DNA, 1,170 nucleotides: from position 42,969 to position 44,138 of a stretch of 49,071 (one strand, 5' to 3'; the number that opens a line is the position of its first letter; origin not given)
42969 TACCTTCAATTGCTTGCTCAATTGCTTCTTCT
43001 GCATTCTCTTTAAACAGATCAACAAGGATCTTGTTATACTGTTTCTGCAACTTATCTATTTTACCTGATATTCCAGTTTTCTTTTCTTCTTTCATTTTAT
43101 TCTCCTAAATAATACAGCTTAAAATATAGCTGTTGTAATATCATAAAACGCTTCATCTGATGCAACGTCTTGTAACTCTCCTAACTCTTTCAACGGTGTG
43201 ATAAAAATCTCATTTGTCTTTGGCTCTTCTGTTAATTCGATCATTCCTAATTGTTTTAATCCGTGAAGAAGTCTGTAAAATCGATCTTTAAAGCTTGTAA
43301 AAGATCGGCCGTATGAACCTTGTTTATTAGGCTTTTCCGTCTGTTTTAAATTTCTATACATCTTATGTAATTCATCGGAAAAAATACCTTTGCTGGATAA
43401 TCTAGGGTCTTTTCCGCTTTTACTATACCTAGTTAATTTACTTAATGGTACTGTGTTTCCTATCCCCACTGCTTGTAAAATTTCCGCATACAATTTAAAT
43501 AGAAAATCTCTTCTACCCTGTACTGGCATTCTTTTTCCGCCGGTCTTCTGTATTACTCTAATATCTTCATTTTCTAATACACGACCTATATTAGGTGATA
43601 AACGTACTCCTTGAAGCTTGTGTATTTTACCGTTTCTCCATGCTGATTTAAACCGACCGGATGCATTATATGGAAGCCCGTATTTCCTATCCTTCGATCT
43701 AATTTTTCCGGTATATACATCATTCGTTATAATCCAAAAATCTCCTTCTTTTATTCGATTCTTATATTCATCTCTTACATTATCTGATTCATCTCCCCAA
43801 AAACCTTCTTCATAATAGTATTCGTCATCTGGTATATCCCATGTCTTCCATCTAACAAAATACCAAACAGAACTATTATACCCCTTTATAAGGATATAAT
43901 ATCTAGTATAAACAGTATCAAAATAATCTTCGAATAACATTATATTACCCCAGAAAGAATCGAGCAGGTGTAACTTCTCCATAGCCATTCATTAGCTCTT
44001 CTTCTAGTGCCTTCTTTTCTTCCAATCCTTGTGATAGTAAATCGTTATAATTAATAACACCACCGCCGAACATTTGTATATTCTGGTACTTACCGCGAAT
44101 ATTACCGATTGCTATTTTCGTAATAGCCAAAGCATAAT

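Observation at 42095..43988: TnsA-like PD-(D/E)XK endonuclease plus a basic DNA-binding-looking protein inside the prohead gene cluster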

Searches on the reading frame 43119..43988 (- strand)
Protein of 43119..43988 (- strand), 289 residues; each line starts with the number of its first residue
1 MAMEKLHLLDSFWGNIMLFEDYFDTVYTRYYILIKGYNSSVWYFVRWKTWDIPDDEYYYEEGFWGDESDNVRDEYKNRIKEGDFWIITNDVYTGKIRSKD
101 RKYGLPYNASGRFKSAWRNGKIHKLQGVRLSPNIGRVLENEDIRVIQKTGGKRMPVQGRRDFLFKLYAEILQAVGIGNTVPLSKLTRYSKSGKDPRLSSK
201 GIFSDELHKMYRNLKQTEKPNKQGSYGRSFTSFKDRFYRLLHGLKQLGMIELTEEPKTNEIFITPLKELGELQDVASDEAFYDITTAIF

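Call 3: search_protein_families(library=pfam, proteins=[window:43119-43988:-], max_evalue=0.1)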
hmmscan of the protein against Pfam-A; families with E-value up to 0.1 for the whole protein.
window:43119-43988:- (289 aa): 0 families

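Call 4: search_protein_families(library=phrogs, proteins=[window:43119-43988:-], max_evalue=0.01)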
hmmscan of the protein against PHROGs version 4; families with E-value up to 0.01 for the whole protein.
window:43119-43988:- (289 aa): 0 families

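Call 11: search_dna_similar(query=window:43119-43988:-, collection=phages, mode=protein, max_rows=30, max_evalue=1)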
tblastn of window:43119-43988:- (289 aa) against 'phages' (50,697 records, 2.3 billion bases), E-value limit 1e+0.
No match.
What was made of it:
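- Tried and rejected: tblastn of X against the phage collection found no match at E up to 1 (call 11).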

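Call 13: find_homologous_proteins(query=window:43119-43988:-, max_evalue=0.001)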
Query window:43119-43988:- (289 aa): 3 proteins with E <= 0.001 among 555 candidates.
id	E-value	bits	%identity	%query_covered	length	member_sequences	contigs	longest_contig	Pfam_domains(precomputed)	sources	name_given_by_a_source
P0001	6.1e-183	625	100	94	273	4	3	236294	-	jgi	-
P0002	4.2e-88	314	57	94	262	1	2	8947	-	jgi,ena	-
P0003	2.2e-47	180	51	64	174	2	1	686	-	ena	-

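Call 15: find_encoding_contigs(protein=P0002, flank=10000, max_places=6)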
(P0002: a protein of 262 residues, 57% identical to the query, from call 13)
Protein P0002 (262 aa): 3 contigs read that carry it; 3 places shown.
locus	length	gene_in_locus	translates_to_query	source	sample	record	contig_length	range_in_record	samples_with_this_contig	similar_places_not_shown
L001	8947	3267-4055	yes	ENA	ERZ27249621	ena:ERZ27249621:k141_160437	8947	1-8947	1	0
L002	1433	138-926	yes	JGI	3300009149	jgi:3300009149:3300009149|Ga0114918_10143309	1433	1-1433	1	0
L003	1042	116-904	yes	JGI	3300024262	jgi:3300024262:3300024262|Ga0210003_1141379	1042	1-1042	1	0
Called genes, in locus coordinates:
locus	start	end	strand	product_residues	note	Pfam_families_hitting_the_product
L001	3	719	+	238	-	?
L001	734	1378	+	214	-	-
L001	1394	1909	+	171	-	-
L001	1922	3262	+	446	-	PF26809:Phage_T4_gp13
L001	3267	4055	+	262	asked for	-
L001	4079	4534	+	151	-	-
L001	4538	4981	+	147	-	PF08722:Tn7_TnsA-like_N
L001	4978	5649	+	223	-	-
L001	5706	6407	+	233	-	PF05265:DUF723, PF14311:DUF4379 (faint), PF05265:DUF723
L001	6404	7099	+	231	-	PF03420:Peptidase_S77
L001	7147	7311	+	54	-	-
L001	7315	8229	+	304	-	PF25623:T4_CASP (faint)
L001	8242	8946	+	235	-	?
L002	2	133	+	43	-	?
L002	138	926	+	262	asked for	-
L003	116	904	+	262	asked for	-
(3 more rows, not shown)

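Call 16: find_encoding_contigs(protein=P0001, flank=10000, max_places=6)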
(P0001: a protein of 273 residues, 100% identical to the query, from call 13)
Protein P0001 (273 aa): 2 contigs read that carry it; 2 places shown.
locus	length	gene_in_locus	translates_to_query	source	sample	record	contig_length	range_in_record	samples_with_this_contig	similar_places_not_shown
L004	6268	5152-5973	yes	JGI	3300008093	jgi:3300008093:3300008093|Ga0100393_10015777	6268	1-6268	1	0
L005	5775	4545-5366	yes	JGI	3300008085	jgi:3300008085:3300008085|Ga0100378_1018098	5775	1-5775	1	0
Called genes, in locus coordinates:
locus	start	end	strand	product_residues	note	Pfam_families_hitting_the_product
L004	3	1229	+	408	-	?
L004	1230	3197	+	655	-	PF12708:Pect-lyase_RHGA_epim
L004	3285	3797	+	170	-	-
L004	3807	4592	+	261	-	PF26809:Phage_T4_gp13 (weak)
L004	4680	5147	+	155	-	PF26809:Phage_T4_gp13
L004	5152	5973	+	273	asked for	-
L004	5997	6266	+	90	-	?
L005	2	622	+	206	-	?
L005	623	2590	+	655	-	PF12708:Pect-lyase_RHGA_epim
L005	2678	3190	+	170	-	-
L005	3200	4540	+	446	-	PF26809:Phage_T4_gp13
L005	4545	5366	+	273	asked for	-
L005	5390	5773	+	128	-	?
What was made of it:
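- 43945..45285 (-): gp13-type neck protein (446 aa) with a ~150-170 aa N-terminal extension. Precomputed Pfam PF26809 Phage_T4_gp13 on identical or related products (calls 15, 16).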

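Call 17: search_protein_families(library=phrogs, proteins=[window:43119-43940:-, P0002, L001:4079-4534:+, L001:4978-5649:+, L001:5706-6407:+, L001:734-1378:+, L001:1394-1909:+], max_evalue=10)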
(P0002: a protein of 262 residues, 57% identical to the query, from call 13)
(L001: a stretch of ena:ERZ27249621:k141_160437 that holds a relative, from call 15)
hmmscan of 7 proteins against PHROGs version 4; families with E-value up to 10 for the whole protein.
window:43119-43940:- (273 aa): 2 families
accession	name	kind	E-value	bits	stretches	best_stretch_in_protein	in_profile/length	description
phrog_23165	-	unknown function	0.071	13.9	1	42-87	8-53/193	-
phrog_27904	-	unknown function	0.18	13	1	45-79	17-47/70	-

P0002 (262 aa): 0 families

L001:4079-4534:+ (151 aa): 7 families
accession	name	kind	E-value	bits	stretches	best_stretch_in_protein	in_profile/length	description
phrog_2229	-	head and packaging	0.08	13.2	1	104-135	257-293/428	head maturation protease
phrog_31300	-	unknown function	0.2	11.5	1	91-140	428-477/490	-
phrog_3118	-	DNA, RNA and nucleotide metabolism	0.69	10.3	1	100-142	153-195/287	HNH endonuclease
phrog_9013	-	head and packaging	0.87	9.8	1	102-137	81-116/365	head scaffolding protein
phrog_38366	-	unknown function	2.8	8.6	1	104-137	24-57/243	-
phrog_13965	-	unknown function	3.2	8.5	1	103-139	225-261/300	-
phrog_30618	-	unknown function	5.7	7.4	1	100-136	130-165/269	-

L001:4978-5649:+ (223 aa): 0 families

L001:5706-6407:+ (233 aa): 14 families
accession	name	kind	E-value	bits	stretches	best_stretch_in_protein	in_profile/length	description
phrog_559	-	DNA, RNA and nucleotide metabolism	9.4e-57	194.1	1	13-231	200-409/607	HNH endonuclease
phrog_681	-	DNA, RNA and nucleotide metabolism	2.1e-26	93.7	1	6-128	310-434/576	endonuclease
phrog_4605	-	unknown function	8.2e-26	91.7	2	71-126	52-108/151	-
phrog_9084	-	DNA, RNA and nucleotide metabolism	6e-25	89.4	1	88-223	32-156/187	homing endonuclease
phrog_4538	-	unknown function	3.9e-23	83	1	91-218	192-316/447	-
phrog_7140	-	DNA, RNA and nucleotide metabolism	3.2e-16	60.1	1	123-225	120-219/423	intron encoded nuclease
phrog_27771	-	unknown function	1.2e-12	48.3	1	138-229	444-535/549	-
phrog_19778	-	unknown function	1e-10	42.3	1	158-230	282-354/362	-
phrog_34504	-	unknown function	1.1e-09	38.9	1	161-217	308-364/386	-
phrog_9902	-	unknown function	0.0016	19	1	93-218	44-151/210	-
phrog_503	-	unknown function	0.064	14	1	124-178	30-79/144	-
phrog_50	-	DNA, RNA and nucleotide metabolism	0.12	12.4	1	72-143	248-308/570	DnaC-like helicase loader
phrog_22677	-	unknown function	0.14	12.5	1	136-182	238-285/353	-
phrog_37862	-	DNA, RNA and nucleotide metabolism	0.27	12.2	1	124-182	3-55/142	endonuclease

L001:734-1378:+ (214 aa): 1 family
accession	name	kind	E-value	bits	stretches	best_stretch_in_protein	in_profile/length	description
phrog_35069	-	unknown function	0.41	11.4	1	19-70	6-58/160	-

L001:1394-1909:+ (171 aa): 1 family
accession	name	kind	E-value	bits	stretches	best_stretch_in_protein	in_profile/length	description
phrog_9295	-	unknown function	0.28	12.3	1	103-113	17-27/62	-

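Call 18: search_protein_families(library=pfam, proteins=[window:43119-43940:-, P0002, L001:4079-4534:+, L001:4978-5649:+, L001:5706-6407:+, L001:734-1378:+, L001:1394-1909:+], max_evalue=10)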
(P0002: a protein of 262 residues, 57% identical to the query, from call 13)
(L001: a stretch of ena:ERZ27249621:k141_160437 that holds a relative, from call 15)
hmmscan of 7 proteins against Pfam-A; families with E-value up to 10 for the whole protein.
window:43119-43940:- (273 aa): 1 family
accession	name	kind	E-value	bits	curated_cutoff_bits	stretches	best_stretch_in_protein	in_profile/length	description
PF06819.16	Arc_PepC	-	0.11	13.2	23.4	1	93-132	58-97/110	Archaeal Peptidase A24 C-terminal Domain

P0002 (262 aa): 0 families

L001:4079-4534:+ (151 aa): 9 families
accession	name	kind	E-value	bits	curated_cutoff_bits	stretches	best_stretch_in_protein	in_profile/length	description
PF04546.19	Sigma70_ner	-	0.013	15.9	29.7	1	52-137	22-69/210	Sigma-70, non-essential region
PF09184.16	PPP4R2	-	0.055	13.5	27.4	1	103-134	247-278/282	PPP4R2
PF06431.17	Polyoma_lg_T_C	-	0.95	8.7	22.4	1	90-141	355-404/417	Polyomavirus large T antigen C-terminus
PF06524.17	NOA36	-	1.3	8.8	32.6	1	101-135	267-301/306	NOA36 protein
PF05285.17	SDA1_dom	-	2.4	9.1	27.8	1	97-137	11-52/151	SDA1, conserved domain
PF09026.15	CENP-B_dimeris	-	2.5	9.1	25.4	1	102-143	9-47/100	Centromere protein B dimerisation domain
PF04147.17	Nop14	-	3.9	6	34.9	1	103-136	369-402/862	Nop14-like family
PF05327.17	RRN3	-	4.3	6.2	25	1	96-136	214-256/558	RNA polymerase I specific transcription initiation factor RRN3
PF10446.14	DUF2457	-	6.2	6.3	30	1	103-136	52-86/467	Protein of unknown function (DUF2457)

L001:4978-5649:+ (223 aa): 0 families

L001:5706-6407:+ (233 aa): 8 families
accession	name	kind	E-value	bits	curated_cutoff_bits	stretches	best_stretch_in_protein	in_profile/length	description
PF14311.12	DUF4379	-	5.6e-06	26.9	24.5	2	89-125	19-55/56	Probable Treble clef zinc finger domain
PF05265.19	DUF723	-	0.00057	20.2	20.9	2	86-123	20-59/60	Protein of unknown function (DUF723)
PF19237.4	DUF5889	-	0.0021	18.6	27.1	1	161-228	4-73/115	Family of unknown function (DUF5889)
PF24441.1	DUF7560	-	0.0044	17.2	27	1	47-66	25-43/44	Family of unknown function (DUF7560)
PF23545.1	Zn_ribbon_HMPTM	-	0.027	14.4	27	0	32-39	32-39/45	HMPTM N-terminal zinc ribbon domain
PF09855.14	Zn_ribbon_13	-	0.065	13.8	23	1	51-83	1-33/63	Nucleic-acid-binding protein containing Zn-ribbon domain (DUF2082)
PF21817.3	CapR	-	0.071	13.7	24.2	1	7-56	6-67/67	CapR homology domain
PF10881.14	DUF2726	-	0.075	13.2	24.7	1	172-229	74-120/126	Protein of unknown function (DUF2726)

L001:734-1378:+ (214 aa): 1 family
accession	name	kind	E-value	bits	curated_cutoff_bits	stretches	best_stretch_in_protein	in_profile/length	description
PF16857.10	RNA_pol_inhib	-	0.18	12.2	27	1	41-59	6-24/47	RNA polymerase inhibitor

L001:1394-1909:+ (171 aa): 1 family
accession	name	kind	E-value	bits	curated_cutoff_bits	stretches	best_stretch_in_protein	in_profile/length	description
PF18216.6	N_formyltrans_C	-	0.077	13.1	25.8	1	34-50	16-32/52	N-formyltransferase dimerization C-terminal domain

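Call 31: predict_structure(alignment_id=A1)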
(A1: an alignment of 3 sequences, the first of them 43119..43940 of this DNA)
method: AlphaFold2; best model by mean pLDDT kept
length: 273 residues; sequences in the alignment: 3
mean_pLDDT: 49.9   pTM: 0.48
mean pLDDT of the five models: 49.9, 47.5, 46.7, 45.1, 39.9
residues with pLDDT >= 90: 5; 70-90: 71; 50-70: 46; < 50: 151
segments of 3 or more residues with pLDDT < 50: 1-138, 172-183
pLDDT, mean of each block of 10 residues (from residue 1): 23 34 34 28 23 28 32 24 28 33 33 31 34 40 80 87 83 41 65 77 54 58 77 83 84 70 61 57
secondary structure, 60 per line:
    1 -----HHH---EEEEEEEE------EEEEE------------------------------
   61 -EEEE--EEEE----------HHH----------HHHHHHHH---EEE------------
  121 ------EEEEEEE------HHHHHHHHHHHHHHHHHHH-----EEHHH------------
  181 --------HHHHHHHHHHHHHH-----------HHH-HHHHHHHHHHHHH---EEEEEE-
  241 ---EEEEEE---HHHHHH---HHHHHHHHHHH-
elements in order: E12-19 E26-30 E62-65 E68-71 H95-102 E106-108 E127-133 H140-158 H189-202 H218-230 E234-239 E244-249 H253-258 H262-272
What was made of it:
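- Tried and rejected: The first AF2 model, from a 3-sequence alignment, was poor (pLDDT 50, call 31).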

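Call 32: search_protein_representatives(alignment_id=A1)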
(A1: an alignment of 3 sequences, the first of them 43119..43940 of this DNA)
Query: 3 sequences, 259 profile positions. Proteins with E-value up to 0.001 (for the whole library): 8; up to 1e-10: 2; up to 1e-30: 2. The best 8 are listed.
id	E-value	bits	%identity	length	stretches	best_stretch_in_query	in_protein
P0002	3.9e-150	514.9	-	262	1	1-259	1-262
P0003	4.5e-91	321.3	-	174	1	89-259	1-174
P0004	4.1e-08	49.4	-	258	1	12-247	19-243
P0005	7.8e-07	45.2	-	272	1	10-251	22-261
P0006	2.4e-06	43.6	-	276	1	12-235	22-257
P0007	3.5e-06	43.1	-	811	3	169-232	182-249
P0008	1.2e-05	41.3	-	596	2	24-99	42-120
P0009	7.4e-05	38.7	-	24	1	236-259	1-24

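Call 34: search_protein_families(library=phrogs, proteins=[P0004, P0005, P0006, P0007, P0008], max_evalue=0.1)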
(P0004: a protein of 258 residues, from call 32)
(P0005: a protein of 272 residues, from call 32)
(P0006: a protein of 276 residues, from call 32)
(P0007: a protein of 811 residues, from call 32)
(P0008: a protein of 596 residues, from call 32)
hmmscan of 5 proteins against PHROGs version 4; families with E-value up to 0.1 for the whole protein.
P0004 (258 aa): 1 family
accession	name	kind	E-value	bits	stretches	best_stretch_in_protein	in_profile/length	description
phrog_29176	-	unknown function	0.026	15.4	1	136-205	113-180/182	-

P0005 (272 aa): 0 families

P0006 (276 aa): 1 family
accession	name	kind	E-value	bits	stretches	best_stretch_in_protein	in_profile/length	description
phrog_37585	-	unknown function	0.076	14.5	0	175-255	4-81/105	-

P0007 (811 aa): 7 families
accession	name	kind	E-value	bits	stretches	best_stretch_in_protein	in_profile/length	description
phrog_857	-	unknown function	2.6e-33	117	1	553-810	212-458/468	-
phrog_10912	-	other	6.2e-30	104.9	1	549-807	717-956/970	kinase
phrog_20458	-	unknown function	2.3e-20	73.5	1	565-809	424-666/829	-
phrog_20778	-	unknown function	1.2e-12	48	1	562-811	430-671/675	-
phrog_18358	-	unknown function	4.8e-06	25.9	1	555-806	407-646/904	-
phrog_5982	-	unknown function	6.4e-06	25.3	1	456-809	501-842/1030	-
phrog_34519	-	unknown function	0.00012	23.2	0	346-391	34-86/94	-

P0008 (596 aa): 5 families
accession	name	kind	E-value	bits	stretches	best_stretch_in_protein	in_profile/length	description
phrog_13226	-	unknown function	6.4e-32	112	1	299-518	456-700/726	-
phrog_29825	-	unknown function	3.5e-08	34.4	2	438-488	181-228/277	-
phrog_21557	-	unknown function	0.0018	19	1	495-531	211-249/249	-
phrog_16900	-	unknown function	0.0059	17.4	0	529-545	27-43/56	-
phrog_6730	-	unknown function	0.049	14.6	0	418-453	17-51/106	-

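Call 35: fold_search(model_id=the predicted structure, library=viral)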
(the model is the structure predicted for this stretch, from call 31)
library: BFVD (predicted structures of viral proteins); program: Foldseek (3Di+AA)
matches with E <= 10: 225; with E <= 0.001: 0
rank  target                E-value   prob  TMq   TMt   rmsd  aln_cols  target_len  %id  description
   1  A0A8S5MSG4            1.3e-01  0.35  0.20  0.19  12.3       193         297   11  Replication initiator protein [Podoviridae sp. ctwV53]
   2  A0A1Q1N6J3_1          1.7e-01  0.06  0.13  0.04  23.8       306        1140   13  Replicase [Agaricus bisporus virus 8]
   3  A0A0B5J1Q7            2.5e-01  0.63  0.20  0.17   7.0       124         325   10  RING-finger motif-containing protein [Pandoravirus inopinatum]
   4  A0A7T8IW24            4.5e-01  0.69  0.25  0.31   4.6       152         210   10  Uncharacterized protein [Erwinia phage pEa_SNUABM_5]
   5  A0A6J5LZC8            4.5e-01  0.66  0.15  0.14   3.4        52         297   21  Helix-turn-helix domain containing protein [uncultured Caudovirales phage]
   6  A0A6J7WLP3            4.5e-01  0.63  0.18  0.52   6.8       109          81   16  Uncharacterized protein [uncultured Caudovirales phage]
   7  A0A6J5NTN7            4.8e-01  0.25  0.18  0.13  10.9       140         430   16  Uncharacterized protein [uncultured Caudovirales phage]
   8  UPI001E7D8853         5.3e-01  0.54  0.19  0.46   5.9       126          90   10  (no name look-up for this kind of identifier)
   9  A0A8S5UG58            5.7e-01  0.13  0.15  0.16  10.2       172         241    9  Ribbon-helix-helix domain [Myoviridae sp. ctshb19]
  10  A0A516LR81            6.0e-01  0.54  0.23  0.21  10.2       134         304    7  (no name in the UniProt tables at hand)
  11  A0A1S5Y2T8            6.0e-01  0.14  0.13  0.11  11.9        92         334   15  Uncharacterized protein [uncultured archaeal virus]
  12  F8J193                7.1e-01  0.25  0.10  0.25   9.1        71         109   11  Uncharacterized protein [Lactobacillus phage c5]
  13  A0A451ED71            7.1e-01  0.21  0.12  0.10  11.5        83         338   16  (no name in the UniProt tables at hand)
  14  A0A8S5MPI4            7.1e-01  0.03  0.09  0.10  24.4       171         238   12  DNA-packaging protein small subunit [Podoviridae sp. ctoqT5]
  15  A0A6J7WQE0            7.5e-01  0.35  0.12  0.27  11.3       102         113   16  Uncharacterized protein [uncultured Caudovirales phage]
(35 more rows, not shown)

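Call 36: find_encoding_contigs(protein=P0004, flank=8000, max_places=4)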
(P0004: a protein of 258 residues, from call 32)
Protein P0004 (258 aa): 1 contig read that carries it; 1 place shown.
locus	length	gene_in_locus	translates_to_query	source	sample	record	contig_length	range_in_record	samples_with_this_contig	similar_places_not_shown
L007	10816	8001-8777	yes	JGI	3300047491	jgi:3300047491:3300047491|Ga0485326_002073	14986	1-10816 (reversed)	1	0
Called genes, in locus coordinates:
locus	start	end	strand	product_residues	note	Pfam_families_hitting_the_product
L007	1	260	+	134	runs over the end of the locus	-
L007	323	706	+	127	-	-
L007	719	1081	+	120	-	-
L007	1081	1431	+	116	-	-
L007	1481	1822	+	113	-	-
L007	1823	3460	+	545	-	PF13307:Helicase_C_2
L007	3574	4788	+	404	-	PF16724:T4-gp15_tss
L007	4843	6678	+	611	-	PF07230:Portal_T4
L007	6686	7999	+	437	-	PF26809:Phage_T4_gp13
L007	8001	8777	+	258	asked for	-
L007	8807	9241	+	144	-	-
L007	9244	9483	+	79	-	-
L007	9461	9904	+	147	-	PF08722:Tn7_TnsA-like_N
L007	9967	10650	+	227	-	PF03420:Peptidase_S77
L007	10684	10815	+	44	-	?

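Call 37: find_encoding_contigs(protein=P0005, flank=8000, max_places=4)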
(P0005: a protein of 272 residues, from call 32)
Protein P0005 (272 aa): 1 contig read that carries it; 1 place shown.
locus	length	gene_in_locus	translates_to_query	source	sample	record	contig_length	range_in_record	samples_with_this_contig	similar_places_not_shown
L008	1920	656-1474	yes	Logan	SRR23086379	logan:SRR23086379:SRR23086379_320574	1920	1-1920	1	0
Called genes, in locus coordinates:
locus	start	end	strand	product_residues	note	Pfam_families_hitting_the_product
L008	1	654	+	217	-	?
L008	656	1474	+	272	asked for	-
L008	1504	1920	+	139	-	?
